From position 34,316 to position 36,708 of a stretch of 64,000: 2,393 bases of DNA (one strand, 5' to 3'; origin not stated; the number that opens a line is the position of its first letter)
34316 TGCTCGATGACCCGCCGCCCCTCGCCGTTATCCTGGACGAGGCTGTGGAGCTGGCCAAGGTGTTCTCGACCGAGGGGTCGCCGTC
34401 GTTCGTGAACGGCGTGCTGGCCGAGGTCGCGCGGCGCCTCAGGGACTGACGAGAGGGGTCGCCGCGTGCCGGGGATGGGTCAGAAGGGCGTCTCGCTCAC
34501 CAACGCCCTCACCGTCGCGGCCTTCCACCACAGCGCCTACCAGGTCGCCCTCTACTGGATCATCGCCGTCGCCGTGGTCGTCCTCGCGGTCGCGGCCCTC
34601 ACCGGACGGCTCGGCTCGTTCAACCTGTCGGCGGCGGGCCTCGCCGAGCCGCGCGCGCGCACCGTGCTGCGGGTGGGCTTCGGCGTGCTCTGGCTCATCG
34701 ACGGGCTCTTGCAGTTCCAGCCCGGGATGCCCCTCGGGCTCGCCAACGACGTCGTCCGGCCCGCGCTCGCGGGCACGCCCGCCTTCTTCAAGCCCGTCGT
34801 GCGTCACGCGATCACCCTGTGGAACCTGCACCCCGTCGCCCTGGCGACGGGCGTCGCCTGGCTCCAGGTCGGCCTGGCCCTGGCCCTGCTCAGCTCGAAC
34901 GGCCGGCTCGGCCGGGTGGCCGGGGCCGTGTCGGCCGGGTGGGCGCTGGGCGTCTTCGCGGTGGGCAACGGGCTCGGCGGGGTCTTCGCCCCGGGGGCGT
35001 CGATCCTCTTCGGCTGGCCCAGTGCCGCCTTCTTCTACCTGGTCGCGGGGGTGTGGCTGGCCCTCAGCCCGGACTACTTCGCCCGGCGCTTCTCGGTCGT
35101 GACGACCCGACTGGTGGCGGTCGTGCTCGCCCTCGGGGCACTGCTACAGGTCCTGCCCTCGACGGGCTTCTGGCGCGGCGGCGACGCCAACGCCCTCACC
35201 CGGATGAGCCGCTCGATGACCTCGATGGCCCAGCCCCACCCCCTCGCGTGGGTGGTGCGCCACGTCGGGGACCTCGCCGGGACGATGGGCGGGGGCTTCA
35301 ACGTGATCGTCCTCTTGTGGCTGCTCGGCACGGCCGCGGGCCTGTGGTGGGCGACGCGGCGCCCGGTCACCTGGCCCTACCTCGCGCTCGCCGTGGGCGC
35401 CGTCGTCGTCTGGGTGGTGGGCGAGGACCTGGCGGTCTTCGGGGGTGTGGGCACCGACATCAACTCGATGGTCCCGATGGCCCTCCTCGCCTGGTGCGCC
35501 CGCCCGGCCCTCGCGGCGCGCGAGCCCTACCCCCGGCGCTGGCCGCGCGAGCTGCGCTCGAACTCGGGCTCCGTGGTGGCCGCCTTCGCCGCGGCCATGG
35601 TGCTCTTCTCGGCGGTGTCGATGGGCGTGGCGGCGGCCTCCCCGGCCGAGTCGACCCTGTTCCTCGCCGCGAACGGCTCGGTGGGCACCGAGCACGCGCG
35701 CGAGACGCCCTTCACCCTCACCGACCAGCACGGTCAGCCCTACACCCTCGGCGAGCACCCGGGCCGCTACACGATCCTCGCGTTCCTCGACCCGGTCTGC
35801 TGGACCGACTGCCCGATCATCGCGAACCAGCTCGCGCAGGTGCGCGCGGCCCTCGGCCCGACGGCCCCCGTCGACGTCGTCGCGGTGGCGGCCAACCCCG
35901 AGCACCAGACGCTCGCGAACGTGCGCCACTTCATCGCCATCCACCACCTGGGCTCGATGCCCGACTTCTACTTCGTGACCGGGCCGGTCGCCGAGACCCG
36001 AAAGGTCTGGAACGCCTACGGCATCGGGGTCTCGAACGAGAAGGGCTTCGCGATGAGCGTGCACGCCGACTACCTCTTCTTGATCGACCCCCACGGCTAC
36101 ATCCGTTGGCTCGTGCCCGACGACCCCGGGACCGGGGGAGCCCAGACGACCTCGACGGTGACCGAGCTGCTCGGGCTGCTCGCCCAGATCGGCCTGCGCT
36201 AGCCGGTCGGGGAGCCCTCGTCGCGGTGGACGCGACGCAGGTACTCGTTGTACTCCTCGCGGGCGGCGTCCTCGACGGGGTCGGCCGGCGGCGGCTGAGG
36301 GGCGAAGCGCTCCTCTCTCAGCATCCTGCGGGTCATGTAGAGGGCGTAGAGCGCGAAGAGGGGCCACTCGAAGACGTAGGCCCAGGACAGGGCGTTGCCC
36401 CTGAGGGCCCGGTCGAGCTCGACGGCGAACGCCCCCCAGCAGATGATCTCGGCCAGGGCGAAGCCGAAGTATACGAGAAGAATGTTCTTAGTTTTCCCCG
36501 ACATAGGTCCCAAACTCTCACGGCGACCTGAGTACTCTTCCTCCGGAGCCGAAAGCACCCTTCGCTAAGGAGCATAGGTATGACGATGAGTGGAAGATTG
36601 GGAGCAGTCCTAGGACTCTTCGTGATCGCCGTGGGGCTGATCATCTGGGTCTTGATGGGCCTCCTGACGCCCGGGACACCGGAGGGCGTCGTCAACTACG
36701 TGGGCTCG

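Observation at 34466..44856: Self-contained heme-copper oxidase island with every copper-maturation component duplicated and several unassigned membrane ORFs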

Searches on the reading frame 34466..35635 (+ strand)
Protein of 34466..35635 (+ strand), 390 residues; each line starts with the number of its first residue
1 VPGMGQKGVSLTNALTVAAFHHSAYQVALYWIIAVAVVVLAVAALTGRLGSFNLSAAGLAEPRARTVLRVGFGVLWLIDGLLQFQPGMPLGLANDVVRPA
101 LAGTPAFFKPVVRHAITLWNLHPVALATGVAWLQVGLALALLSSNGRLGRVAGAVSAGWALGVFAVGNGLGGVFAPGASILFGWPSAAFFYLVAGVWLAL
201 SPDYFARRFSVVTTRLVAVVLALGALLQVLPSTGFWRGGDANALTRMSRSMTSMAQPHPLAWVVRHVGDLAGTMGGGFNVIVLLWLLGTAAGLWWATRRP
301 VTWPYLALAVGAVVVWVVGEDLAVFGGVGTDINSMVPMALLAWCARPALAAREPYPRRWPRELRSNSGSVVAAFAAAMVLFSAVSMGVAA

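Call 42: search_solved_structures(query=A4, max_evalue=1, show_alignments=1)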
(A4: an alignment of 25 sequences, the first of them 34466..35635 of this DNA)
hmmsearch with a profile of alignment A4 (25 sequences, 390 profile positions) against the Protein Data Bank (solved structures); distinct sequences matched with E-value up to 1: 0.

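Call 59: search_protein_families(library=pfam, alignment_id=A4, max_evalue=5)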
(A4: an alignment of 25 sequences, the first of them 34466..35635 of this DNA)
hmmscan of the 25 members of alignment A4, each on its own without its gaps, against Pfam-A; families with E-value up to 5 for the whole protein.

A. member 1, window:34466-35635:+ (390 aa): 0 families

B. families by the number of members that match (of 25 scanned): 3 families
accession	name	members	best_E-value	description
PF19744.4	DUF6232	2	0.014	Family of unknown function (DUF6232)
PF13755.11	Sensor_TM1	1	3.8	Sensor N-terminal transmembrane domain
PF23502.1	YdgV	1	5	YdgV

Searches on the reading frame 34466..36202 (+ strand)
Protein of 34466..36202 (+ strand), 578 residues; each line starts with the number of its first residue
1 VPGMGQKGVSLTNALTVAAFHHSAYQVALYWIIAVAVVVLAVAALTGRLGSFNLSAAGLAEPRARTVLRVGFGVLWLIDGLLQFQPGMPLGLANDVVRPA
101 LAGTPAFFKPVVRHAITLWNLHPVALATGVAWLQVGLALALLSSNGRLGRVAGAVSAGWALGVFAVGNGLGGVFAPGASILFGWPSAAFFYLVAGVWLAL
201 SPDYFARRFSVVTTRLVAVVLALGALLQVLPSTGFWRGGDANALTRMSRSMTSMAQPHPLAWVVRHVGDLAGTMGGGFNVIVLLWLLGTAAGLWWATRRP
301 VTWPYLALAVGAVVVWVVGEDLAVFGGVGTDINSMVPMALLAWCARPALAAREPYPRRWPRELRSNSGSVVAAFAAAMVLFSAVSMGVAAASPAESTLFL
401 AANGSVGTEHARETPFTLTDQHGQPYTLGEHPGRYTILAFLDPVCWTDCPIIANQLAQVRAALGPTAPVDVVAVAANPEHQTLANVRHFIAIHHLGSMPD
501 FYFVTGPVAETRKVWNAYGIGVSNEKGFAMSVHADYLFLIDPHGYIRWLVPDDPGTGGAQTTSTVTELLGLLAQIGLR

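Call 5: search_protein_families(library=pfam, max_evalue=0.01, proteins=[window:34466-36202:+])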
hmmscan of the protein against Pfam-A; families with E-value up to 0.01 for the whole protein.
window:34466-36202:+ (578 aa): 2 families
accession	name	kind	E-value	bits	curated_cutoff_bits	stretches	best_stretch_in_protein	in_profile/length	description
PF02630.20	SCO1-SenC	-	2.2e-12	47.5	22.8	1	414-544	2-132/134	SCO1/SenC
PF00578.27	AhpC-TSA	-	1.2e-05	25.6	26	1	415-548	7-123/124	AhpC/TSA family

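Call 6: search_protein_families(library=ncbifam, max_evalue=0.01, proteins=[window:34466-36202:+])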
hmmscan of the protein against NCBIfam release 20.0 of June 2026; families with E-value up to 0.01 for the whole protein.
window:34466-36202:+ (578 aa): 0 families

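Call 66: find_homologous_proteins(query=window:34466-36202:+, max_evalue=0.001)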
Query window:34466-36202:+ (578 aa): 549 proteins with E <= 0.001 among 8000 candidates; the best 120 are listed.
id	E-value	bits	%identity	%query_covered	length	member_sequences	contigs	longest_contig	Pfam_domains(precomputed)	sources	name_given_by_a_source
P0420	0.0e+0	1281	100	100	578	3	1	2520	PF02630.21,PF00578.28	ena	-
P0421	0.0e+0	1216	94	98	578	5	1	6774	PF02630.21,PF00578.28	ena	-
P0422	0.0e+0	1160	89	100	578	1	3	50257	PF02630.21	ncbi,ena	-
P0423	0.0e+0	1156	89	100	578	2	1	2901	PF02630.21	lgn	-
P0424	0.0e+0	1147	88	98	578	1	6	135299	PF02630.21,PF00578.28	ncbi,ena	-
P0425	0.0e+0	1140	87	100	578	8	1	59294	PF02630.21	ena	-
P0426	0.0e+0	1135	87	100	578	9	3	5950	PF02630.21,PF00578.28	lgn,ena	-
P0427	5.0e-291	985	74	100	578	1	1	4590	PF02630.21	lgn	-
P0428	4.8e-287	972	74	100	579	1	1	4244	PF02630.21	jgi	jgi:cytochrome oxidase Cu insertion factor (SCO1/SenC/PrrC family)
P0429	1.2e-244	832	63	100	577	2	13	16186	PF02630.21,PF00578.28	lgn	-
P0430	2.7e-244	831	63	100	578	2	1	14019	PF02630.21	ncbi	-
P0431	1.9e-238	811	62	100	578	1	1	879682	PF02630.21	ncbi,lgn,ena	-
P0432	3.5e-238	810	61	99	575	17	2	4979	PF02630.21,PF00578.28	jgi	jgi:cytochrome oxidase Cu insertion factor (SCO1/SenC/PrrC family)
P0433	4.9e-237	807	61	99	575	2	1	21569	PF02630.21,PF00578.28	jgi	jgi:cytochrome oxidase Cu insertion factor (SCO1/SenC/PrrC family)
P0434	1.0e-236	806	61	100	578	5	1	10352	PF02630.21,PF00578.28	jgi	jgi:cytochrome oxidase Cu insertion factor (SCO1/SenC/PrrC family)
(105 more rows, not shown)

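Call 83: predict_structure(alignment_id=A8)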
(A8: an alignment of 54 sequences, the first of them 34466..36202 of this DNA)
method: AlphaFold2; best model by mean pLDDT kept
length: 578 residues; sequences in the alignment: 54
mean_pLDDT: 77.0   pTM: 0.67
mean pLDDT of the five models: 77.0, 74.8, 74.4, 72.8, 70.0
residues with pLDDT >= 90: 173; 70-90: 250; 50-70: 79; < 50: 76
segments of 3 or more residues with pLDDT < 50: 1-22, 86-96, 254-257, 323-330, 400-409, 525-532, 552-562
pLDDT, mean of each block of 10 residues (from residue 1): 27 42 66 92 86 83 94 92 58 48 73 72 74 93 89 94 73 67 81 96 91 96 90 79 76 56 79 84 94 92 93 79 45 84 93 84 81 93 84 55 43 85 92 90 68 78 85 87 88 83 92 77 52 66 75 40 64 75
secondary structure, 60 per line:
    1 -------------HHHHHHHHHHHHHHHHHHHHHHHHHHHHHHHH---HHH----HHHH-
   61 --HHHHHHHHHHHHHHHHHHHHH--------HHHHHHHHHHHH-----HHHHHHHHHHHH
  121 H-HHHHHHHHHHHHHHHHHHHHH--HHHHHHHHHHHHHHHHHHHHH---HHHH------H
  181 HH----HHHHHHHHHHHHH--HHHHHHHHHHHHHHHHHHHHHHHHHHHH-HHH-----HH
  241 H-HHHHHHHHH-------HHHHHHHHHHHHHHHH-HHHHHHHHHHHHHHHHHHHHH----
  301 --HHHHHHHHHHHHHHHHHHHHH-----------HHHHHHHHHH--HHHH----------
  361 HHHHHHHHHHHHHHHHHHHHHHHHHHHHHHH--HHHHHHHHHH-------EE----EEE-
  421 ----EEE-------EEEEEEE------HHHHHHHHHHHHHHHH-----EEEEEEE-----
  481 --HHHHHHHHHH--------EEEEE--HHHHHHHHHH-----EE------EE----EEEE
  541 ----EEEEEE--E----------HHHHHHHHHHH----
elements in order: H14-45 H56-59 H63-83 H92-103 H109-121 H123-143 H146-166 H170-173 H187-199 H202-229 H243-251 H259-274 H276-296 H303-323 H335-344 H347-350 H361-391 H394-403 E417-419 E425-427 E435-441 H448-463 E469-475 H483-492 E501-505 H508-517 E537-540 E545-550 H564-574

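Call 86: fold_search(model_id=the predicted structure, library=pdb)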
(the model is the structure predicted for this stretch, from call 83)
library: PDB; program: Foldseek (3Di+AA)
matches with E <= 10: 959; with E <= 0.001: 298
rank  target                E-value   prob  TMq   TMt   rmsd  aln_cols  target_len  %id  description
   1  6n5u_A                1.1e-07  1.00  0.24  0.78   3.5       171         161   20  Crystal structure of Arabidopsis thaliana ScoI with copper bound (released 2019-07-24)
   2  6n5u_B                2.6e-07  1.00  0.24  0.82   3.1       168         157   20  Crystal structure of Arabidopsis thaliana ScoI with copper bound (released 2019-07-24)
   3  4wbj_B                2.9e-07  1.00  0.23  0.79   4.0       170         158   22  Crystal structure of Bradyrhizobium japonicum ScoI in the oxidized state (released 2015-09-23)
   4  4wbj_A                3.2e-07  1.00  0.23  0.79   4.0       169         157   24  Crystal structure of Bradyrhizobium japonicum ScoI in the oxidized state (released 2015-09-23)
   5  3me7_A                5.3e-07  1.00  0.24  0.76   3.3       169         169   18  Crystal structure of putative electron transport protein aq_2194 from Aquifex aeolicus VF5 (released 2010-04-14)
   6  4txo_D                6.6e-07  1.00  0.23  0.76   4.3       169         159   21  Crystal structure of the mixed disulfide complex of thioredoxin-like TlpAs(C110S) and copper chaperone ScoIs(C74S) (released 2014-10-01)
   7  1wp0_A                7.6e-07  1.00  0.24  0.80   3.1       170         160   19  Human SCO1 (released 2005-01-18)
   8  2ggt_A                1.5e-06  1.00  0.24  0.78   3.4       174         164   19  Crystal structure of human SCO1 complexed with nickel. (released 2006-05-16)
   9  1wp0_B                1.6e-06  1.00  0.24  0.80   3.2       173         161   21  Human SCO1 (released 2005-01-18)
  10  3me8_B                1.7e-06  1.00  0.22  0.72   4.8       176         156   20  Crystal structure of putative electron transfer protein aq_2194 from Aquifex aeolicus VF5 (released 2010-04-14)
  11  2b7j_B                1.8e-06  1.00  0.23  0.68   4.4       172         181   17  Crystal Structure of Yeast Sco1 with Copper Bound (released 2006-04-11)
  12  4txo_H                1.9e-06  1.00  0.22  0.77   4.3       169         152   24  Crystal structure of the mixed disulfide complex of thioredoxin-like TlpAs(C110S) and copper chaperone ScoIs(C74S) (released 2014-10-01)
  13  2b7k_B                2.3e-06  1.00  0.24  0.76   3.5       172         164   18  Crystal Structure of Yeast Sco1 (released 2006-04-11)
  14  3me7_B                2.8e-06  1.00  0.23  0.73   4.5       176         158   20  Crystal structure of putative electron transport protein aq_2194 from Aquifex aeolicus VF5 (released 2010-04-14)
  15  2ggt_B                3.0e-06  1.00  0.23  0.74   2.7       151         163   20  Crystal structure of human SCO1 complexed with nickel. (released 2006-05-16)
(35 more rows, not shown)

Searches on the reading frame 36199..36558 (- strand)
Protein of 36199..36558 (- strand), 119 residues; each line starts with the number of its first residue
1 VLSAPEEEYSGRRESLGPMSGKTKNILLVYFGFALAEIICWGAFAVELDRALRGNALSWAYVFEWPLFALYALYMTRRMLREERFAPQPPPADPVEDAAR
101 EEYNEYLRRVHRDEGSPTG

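Call 5: search_protein_families(library=pfam, max_evalue=0.01, proteins=[window:36199-36558:-])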
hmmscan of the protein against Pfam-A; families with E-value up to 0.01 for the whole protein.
window:36199-36558:- (119 aa): 0 families

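Call 6: search_protein_families(library=ncbifam, max_evalue=0.01, proteins=[window:36199-36558:-])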
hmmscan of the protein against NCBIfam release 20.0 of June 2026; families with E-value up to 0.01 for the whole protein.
window:36199-36558:- (119 aa): 0 families

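Call 8: search_protein_families(library=pfam, max_evalue=10, proteins=[window:36199-36558:-])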
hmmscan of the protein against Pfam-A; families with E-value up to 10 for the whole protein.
window:36199-36558:- (119 aa): 0 families
